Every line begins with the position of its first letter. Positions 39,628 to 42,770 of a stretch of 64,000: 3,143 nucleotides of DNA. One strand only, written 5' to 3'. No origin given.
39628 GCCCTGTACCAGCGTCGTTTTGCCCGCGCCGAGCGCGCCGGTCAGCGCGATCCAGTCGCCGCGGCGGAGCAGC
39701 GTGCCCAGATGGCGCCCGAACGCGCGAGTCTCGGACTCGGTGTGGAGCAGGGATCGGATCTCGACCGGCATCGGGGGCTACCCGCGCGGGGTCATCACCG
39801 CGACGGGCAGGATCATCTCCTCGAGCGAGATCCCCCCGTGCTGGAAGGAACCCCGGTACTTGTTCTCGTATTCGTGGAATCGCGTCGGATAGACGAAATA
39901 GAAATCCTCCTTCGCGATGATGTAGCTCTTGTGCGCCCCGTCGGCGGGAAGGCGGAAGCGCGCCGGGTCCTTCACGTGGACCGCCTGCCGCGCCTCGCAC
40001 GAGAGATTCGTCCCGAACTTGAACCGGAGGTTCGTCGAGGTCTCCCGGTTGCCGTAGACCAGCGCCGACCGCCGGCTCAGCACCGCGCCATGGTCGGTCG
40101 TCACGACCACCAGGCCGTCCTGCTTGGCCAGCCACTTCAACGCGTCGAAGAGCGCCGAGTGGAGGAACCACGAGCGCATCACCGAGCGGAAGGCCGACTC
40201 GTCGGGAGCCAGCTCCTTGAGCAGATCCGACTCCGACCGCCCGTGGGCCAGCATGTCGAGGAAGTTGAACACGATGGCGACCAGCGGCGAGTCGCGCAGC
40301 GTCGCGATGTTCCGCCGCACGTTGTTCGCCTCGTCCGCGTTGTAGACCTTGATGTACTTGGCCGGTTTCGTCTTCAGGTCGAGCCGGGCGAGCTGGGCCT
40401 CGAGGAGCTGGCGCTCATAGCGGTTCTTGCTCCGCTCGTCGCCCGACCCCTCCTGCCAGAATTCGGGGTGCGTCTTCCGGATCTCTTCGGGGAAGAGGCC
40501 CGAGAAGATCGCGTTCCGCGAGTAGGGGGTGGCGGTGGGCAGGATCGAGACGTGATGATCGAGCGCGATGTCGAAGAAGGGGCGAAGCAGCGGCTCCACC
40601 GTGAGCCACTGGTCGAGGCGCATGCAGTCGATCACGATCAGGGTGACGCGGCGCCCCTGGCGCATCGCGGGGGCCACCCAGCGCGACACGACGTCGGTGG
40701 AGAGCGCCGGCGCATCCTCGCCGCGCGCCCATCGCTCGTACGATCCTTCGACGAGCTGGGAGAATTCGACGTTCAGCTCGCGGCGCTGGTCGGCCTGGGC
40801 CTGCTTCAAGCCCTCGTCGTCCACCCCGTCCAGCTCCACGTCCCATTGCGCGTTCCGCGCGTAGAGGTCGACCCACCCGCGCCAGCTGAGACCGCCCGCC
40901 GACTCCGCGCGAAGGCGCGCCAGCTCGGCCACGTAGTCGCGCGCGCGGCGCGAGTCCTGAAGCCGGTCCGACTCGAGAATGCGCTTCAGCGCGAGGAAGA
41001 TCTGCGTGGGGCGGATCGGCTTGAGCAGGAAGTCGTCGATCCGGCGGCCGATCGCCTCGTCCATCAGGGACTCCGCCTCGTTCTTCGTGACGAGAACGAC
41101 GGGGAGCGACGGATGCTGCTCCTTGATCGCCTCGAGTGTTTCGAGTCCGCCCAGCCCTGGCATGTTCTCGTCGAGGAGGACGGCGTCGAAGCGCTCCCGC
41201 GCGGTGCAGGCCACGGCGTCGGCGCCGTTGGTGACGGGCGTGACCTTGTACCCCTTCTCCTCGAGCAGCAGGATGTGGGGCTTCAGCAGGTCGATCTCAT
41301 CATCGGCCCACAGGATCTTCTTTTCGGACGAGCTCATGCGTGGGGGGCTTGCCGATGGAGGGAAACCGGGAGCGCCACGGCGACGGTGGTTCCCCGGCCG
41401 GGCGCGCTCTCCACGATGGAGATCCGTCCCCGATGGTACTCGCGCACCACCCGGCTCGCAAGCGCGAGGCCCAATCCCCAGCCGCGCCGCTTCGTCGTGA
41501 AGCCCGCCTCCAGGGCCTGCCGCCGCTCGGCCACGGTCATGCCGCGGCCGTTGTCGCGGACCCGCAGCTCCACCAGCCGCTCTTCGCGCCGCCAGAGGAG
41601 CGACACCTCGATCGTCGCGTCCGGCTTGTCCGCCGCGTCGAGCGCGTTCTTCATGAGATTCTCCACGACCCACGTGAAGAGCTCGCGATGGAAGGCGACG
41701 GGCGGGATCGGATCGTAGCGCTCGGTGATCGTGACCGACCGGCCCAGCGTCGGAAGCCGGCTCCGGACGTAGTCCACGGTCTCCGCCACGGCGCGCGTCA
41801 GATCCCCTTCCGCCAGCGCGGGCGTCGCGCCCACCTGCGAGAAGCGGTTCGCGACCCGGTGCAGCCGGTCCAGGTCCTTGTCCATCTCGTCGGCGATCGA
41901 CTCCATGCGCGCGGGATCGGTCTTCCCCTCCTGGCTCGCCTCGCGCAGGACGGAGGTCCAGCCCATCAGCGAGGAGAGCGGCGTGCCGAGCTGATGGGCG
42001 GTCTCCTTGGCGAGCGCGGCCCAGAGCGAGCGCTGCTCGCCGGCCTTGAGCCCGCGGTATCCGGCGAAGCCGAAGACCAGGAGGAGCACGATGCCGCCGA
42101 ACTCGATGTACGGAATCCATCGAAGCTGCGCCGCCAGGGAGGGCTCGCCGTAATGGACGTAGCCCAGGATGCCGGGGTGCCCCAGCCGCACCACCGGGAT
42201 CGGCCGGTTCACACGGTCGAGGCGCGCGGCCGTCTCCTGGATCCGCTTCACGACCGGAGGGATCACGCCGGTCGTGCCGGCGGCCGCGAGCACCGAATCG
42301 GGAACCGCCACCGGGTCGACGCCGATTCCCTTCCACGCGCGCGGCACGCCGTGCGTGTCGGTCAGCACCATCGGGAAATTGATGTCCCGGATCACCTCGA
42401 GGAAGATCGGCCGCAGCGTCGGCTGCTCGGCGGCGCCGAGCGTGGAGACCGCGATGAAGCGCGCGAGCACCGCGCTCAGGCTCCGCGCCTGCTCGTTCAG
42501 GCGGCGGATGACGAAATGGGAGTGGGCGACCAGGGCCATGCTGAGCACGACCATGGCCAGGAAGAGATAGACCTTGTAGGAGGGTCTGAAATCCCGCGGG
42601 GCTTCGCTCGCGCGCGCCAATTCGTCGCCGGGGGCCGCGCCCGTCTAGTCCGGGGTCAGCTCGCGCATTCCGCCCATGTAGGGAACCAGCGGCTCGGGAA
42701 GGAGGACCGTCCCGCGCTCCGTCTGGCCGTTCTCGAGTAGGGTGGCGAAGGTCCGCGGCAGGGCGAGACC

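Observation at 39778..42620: PorX/PorY-like two-component pair: receiver-PglZ response regulator coupled to a histidine kinase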

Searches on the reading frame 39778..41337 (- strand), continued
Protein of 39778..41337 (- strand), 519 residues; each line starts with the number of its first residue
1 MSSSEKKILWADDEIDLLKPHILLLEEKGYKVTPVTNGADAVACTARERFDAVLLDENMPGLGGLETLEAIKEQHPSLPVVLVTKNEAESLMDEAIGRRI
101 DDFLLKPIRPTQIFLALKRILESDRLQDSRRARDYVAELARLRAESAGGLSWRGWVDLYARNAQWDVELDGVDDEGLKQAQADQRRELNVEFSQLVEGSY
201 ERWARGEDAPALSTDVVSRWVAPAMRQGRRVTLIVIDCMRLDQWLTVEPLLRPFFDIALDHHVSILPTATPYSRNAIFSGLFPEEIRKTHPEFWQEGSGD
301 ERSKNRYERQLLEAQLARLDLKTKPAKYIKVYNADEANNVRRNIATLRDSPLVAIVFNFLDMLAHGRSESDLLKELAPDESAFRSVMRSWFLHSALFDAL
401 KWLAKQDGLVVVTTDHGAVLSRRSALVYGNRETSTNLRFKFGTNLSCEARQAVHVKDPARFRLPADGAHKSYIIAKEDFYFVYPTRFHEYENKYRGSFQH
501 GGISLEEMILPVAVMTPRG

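Call 91: find_encoding_contigs(protein=P0114, flank=10000, max_places=2)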
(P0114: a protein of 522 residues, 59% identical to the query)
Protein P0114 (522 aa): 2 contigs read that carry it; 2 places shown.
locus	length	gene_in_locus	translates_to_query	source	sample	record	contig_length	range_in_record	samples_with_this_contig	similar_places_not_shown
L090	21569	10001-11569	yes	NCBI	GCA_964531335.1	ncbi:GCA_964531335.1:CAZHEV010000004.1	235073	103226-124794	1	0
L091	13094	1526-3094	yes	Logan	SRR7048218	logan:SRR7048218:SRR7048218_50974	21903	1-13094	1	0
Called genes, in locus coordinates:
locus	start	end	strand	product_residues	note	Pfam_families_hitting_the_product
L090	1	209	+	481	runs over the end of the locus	PF03721:UDPG_MGDP_dh_N, PF00984:UDPG_MGDP_dh, PF03720:UDPG_MGDP_dh_C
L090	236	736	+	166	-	PF00908:dTDP_sugar_isom, PF14667:Polysacc_synt_C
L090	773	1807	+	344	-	PF04321:RmlD_sub_bind, PF01073:3Beta_HSD, PF01370:Epimerase, PF02719:Polysacc_synt_2, PF07993:NAD_binding_4, PF13460:NAD_binding_10, PF16363:GDP_Man_Dehyd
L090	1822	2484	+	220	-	PF13241:NAD_binding_7, PF14824:Sirohm_synth_M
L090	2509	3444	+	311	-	PF01379:Porphobil_deam, PF03900:Porphobil_deamC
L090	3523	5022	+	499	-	PF00590:TP_methylase, PF02602:HEM4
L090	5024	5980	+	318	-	PF00490:ALAD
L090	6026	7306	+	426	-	PF00202:Aminotran_3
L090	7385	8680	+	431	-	PF02403:Seryl_tRNA_N, PF00587:tRNA-synt_2b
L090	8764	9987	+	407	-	PF00512:HisKA (weak), PF02518:HATPase_c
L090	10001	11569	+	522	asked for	PF00072:Response_reg, PF08665:PglZ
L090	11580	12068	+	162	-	PF02367:TsaE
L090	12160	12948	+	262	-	PF08713:DNA_alkylation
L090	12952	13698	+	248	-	PF00814:TsaD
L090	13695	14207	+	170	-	PF13673:Acetyltransf_10, PF00583:Acetyltransf_1, PF13508:Acetyltransf_7, PF08445:FR47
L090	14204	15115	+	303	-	PF01048:PNP_UDP_1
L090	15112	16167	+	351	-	PF17848:Zn_ribbon_ACC, PF01039:Carboxyl_trans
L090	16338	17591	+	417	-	PF08245:Mur_ligase_M, PF02875:Mur_ligase_C, PF27239:FOL3_C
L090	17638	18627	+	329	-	PF00480:ROK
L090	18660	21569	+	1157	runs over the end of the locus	PF03968:LptD_N (weak), PF13100:OstA_2 (faint), PF19838:LptD_2, PF04453:LptD (faint)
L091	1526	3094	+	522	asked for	PF00072:Response_reg, PF08665:PglZ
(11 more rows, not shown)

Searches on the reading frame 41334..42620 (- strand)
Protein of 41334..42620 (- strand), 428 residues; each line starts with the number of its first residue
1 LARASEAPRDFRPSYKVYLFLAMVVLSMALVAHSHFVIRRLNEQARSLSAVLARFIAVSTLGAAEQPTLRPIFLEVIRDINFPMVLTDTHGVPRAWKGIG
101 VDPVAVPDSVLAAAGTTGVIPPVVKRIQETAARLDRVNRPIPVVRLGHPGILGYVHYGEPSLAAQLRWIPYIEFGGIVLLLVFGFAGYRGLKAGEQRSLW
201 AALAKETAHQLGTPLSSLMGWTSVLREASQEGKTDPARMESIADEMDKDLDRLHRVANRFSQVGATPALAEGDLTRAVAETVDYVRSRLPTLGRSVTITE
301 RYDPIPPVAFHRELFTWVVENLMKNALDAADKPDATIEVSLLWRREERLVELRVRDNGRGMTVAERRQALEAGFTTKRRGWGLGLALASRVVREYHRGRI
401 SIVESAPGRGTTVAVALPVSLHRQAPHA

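Call 4: search_protein_families(library=pfam, proteins=[window:41334-42620:-], max_evalue=0.01)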
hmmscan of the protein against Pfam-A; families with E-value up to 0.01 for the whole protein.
window:41334-42620:- (428 aa): 5 families
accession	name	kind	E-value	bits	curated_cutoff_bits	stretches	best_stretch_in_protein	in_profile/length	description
PF02518.31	HATPase_c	-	2.4e-19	70.2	26.4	1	316-419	7-109/111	Histidine kinase-, DNA gyrase B-, and HSP90-like ATPase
PF13581.12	HATPase_c_2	-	1.2e-05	25.7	27.4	1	319-397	36-114/127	Histidine kinase-like ATPase domain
PF00512.31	HisKA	-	2e-05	25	26.9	1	204-260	6-57/66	His Kinase A (phospho-acceptor) domain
PF13589.12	HATPase_c_3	-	0.00019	21.9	25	1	317-389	5-81/137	Histidine kinase-, DNA gyrase B-, and HSP90-like ATPase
PF14501.12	HATPase_c_5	-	0.00076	19.8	22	1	316-402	7-88/102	GHKL domain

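Call 5: search_protein_families(library=ncbifam, proteins=[window:41334-42620:-], max_evalue=0.01)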
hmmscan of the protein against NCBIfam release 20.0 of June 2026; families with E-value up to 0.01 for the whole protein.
window:41334-42620:- (428 aa): 71 families (the best 25 are shown)
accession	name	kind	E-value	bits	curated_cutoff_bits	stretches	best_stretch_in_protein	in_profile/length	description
NF008468.0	PRK11360.1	equivalog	2.6e-25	88.9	646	1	206-421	402-610/616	two-component system sensor histidine kinase AtoS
NF007688.0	PRK10364.1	equivalog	6.9e-24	84.4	479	1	202-426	242-458/460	two-component system sensor histidine kinase ZraS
NF010411.0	PRK13837.1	equivalog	5.4e-16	57.8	647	1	316-423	562-679/828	two-component system VirA-like sensor kinase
TIGR02966.1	phoR_proteo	equivalog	8.2e-16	57.9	334.2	1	208-415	122-331/333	phosphate regulon sensor histidine kinase PhoR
NF008298.1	PRK11086.1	subfamily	2.3e-15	56.1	520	1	313-420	423-526/529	DcuS/MalK family sensor histidine kinase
TIGR02916.1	PEP_his_kin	equivalog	1.1e-14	54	300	1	224-418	495-679/679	XrtA/PEP-CTERM system histidine kinase PrsK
NF006800.0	PRK09303.1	equivalog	4.4e-14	52.2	342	1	207-421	158-379/383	histidine kinase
NF053867.1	SprKinKinDBac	equivalog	2.2e-13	49.5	775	1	199-420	285-498/500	sporulation kinase KinD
NF046044.1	PnpS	equivalog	5.2e-13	48.8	400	1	208-418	178-390/390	two-component system histidine kinase PnpS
NF008312.0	PRK11100.1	equivalog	8.5e-12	44.6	356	1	206-419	262-474/477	two-component system sensor histidine kinase CreC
NF052574.1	HisKinEspCMyxo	equivalog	2.6e-11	42.4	1200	1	291-422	507-640/785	serine histidine kinase EspC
NF041777.1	sens_FixL_Rhizob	equivalog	2.8e-11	42.7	850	1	317-420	381-482/485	sensor protein FixL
NF038334.1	malate_HK_MalK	exception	4.9e-11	42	800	1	311-419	421-525/533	malate sensor histidine kinase MalK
NF052573.1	HisKinEspAMyxo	equivalog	1.2e-10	40.1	1400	1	298-419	487-611/755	serine histidine kinase EspA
NF040750.1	tetrathio_HK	equivalog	1.5e-10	40.2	750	1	194-405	332-541/555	tetrathionate respiration histidine kinase TtrS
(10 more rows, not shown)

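Call 38: search_solved_structures(query=window:41334-42620:-, max_evalue=0.00001)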
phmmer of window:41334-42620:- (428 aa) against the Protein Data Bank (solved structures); distinct sequences matched with E-value up to 0.00001: 15.
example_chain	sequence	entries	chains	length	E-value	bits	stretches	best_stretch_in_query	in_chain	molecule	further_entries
9jfj_A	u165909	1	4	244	2.4e-16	62.8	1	200-427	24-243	Sensor histidine kinase ZraS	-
3d36_A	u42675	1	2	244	5.5e-11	45.2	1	200-420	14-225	Sporulation kinase B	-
9p6i_A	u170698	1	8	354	2.2e-10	43.2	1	202-425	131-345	histidine kinase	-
4biu_A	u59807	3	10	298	2e-09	40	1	199-419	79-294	SENSOR PROTEIN CPXA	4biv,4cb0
4biw_A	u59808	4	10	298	2.3e-09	39.8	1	200-419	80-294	SENSOR PROTEIN CPXA | Sensor histidine kinase CpxA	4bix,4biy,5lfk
6paj_A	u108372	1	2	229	1.6e-08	37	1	206-418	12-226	Sensor protein SrrB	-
4biz_A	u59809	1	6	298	2.6e-08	36.3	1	200-419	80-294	SENSOR PROTEIN CPXA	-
5c93_A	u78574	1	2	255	5.1e-08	35.4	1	206-421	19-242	Histidine kinase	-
4q20_A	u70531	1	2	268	5.3e-08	35.3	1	203-420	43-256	Sensor protein DivL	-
4u7n_A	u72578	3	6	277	6.6e-08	35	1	205-421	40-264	Histidine protein kinase sensor protein | Histidine kinase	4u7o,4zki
4gcz_A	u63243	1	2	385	1.6e-07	33.8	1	200-420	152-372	Blue-light photoreceptor, Sensor protein fixL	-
8a7f_A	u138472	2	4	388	3.2e-07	32.8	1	200-419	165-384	Putative Sensory box protein,Sensor protein FixL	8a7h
8a3u_A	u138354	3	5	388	3.2e-07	32.8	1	200-419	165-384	Putative Sensory box protein,Sensor protein FixL | Putative Sensory box protein,Putative Sensory box protein,Sensor protein FixL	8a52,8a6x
3sl2_A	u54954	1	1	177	1e-06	31.1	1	310-420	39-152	Sensor histidine kinase yycG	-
4i5s_A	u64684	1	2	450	3.6e-06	29.3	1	204-420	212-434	Putative histidine kinase CovS; VicK-like protein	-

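Call 45: find_homologous_proteins(query=window:41334-42620:-, max_evalue=1e-10)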
Query window:41334-42620:- (428 aa): 6394 proteins with E <= 1e-10 among 8000 candidates; the best 120 are listed.
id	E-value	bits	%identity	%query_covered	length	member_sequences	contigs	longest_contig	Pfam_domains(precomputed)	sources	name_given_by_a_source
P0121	9.3e-263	889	95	100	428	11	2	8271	PF13581.13,PF02518.32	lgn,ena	-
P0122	1.4e-248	843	89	100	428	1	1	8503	PF13581.13,PF02518.32,PF00512.32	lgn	-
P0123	8.4e-247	837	89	98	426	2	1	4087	PF02518.32,PF00512.32,PF13589.13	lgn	-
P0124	8.2e-246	833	90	98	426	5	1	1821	PF13581.13,PF02518.32,PF00512.32,PF13589.13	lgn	-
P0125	7.1e-229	778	84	99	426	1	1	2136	PF13581.13,PF02518.32,PF00512.32,PF13589.13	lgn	-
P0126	5.8e-228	775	82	98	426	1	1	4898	PF13581.13,PF02518.32,PF00512.32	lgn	-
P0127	8.1e-228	774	83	98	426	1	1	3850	PF13581.13,PF02518.32,PF00512.32,PF13589.13,PF14501.13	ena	-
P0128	2.8e-227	772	83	98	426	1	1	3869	PF13581.13,PF02518.32,PF00512.32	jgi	jgi:anti-sigma regulatory factor (Ser/Thr protein kinase)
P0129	5.2e-227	772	82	98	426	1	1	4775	PF13581.13,PF02518.32,PF00512.32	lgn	-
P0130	6.7e-227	771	83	98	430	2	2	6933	PF13581.13,PF02518.32,PF00512.32,PF13589.13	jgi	-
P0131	1.4e-226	770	83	98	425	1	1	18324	PF02518.32,PF00512.32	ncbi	ncbi:MAG: sensor histidine kinase [Bacteroidota bacterium]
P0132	2.1e-226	770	83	96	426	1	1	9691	PF13581.13,PF02518.32,PF00512.32,PF13589.13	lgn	-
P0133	2.6e-225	766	83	98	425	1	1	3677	PF13581.13,PF02518.32,PF00512.32,PF14501.13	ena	-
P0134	3.9e-224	762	82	98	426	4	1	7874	PF13581.13,PF02518.32,PF13589.13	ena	-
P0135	1.3e-222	757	80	98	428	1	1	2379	PF13581.13,PF02518.32,PF00512.32,PF13589.13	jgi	jgi:signal transduction histidine kinase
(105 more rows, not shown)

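Call 59: predict_structure(alignment_id=A2)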
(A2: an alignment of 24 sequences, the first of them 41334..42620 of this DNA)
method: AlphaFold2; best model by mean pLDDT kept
length: 428 residues; sequences in the alignment: 24
mean_pLDDT: 76.2   pTM: 0.50
mean pLDDT of the five models: 76.2, 74.6, 72.5, 71.0, 70.2
residues with pLDDT >= 90: 43; 70-90: 276; 50-70: 81; < 50: 28
segments of 3 or more residues with pLDDT < 50: 1-12, 61-64, 373-376, 423-428
pLDDT, mean of each block of 10 residues (from residue 1): 35 69 85 85 84 72 55 71 86 85 82 81 89 89 78 87 81 84 75 58 62 65 73 72 75 68 63 88 79 72 88 87 84 86 90 89 73 51 75 83 85 88 42
secondary structure, 60 per line:
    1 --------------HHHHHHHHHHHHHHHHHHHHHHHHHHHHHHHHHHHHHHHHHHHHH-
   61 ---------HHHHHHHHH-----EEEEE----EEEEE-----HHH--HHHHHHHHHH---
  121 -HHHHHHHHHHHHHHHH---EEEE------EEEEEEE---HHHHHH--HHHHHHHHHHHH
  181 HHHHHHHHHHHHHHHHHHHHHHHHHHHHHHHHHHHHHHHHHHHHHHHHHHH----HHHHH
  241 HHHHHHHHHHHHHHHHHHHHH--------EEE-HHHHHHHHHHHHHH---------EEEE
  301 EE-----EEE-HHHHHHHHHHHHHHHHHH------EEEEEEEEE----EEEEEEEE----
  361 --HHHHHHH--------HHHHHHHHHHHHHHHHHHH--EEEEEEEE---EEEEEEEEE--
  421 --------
elements in order: H15-59 H70-78 E84-88 E93-97 H108-117 H122-137 E141-144 E151-157 H161-166 H169-231 H236-261 E270-272 H274-287 E297-302 E308-310 H312-329 E336-344 E349-356 H363-369 H378-396 E399-406 E410-418

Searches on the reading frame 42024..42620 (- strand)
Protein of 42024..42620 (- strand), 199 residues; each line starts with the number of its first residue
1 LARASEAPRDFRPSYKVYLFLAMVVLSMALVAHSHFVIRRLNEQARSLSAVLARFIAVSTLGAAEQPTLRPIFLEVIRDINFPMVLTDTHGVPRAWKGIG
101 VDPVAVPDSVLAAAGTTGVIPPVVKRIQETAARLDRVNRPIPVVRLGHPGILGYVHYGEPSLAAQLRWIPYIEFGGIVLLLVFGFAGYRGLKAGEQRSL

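Call 49: search_protein_families(library=ncbifam, proteins=[window:42024-42620:-], max_evalue=10)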
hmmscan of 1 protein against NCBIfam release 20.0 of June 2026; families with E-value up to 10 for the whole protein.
window:42024-42620:- (199 aa): 0 families
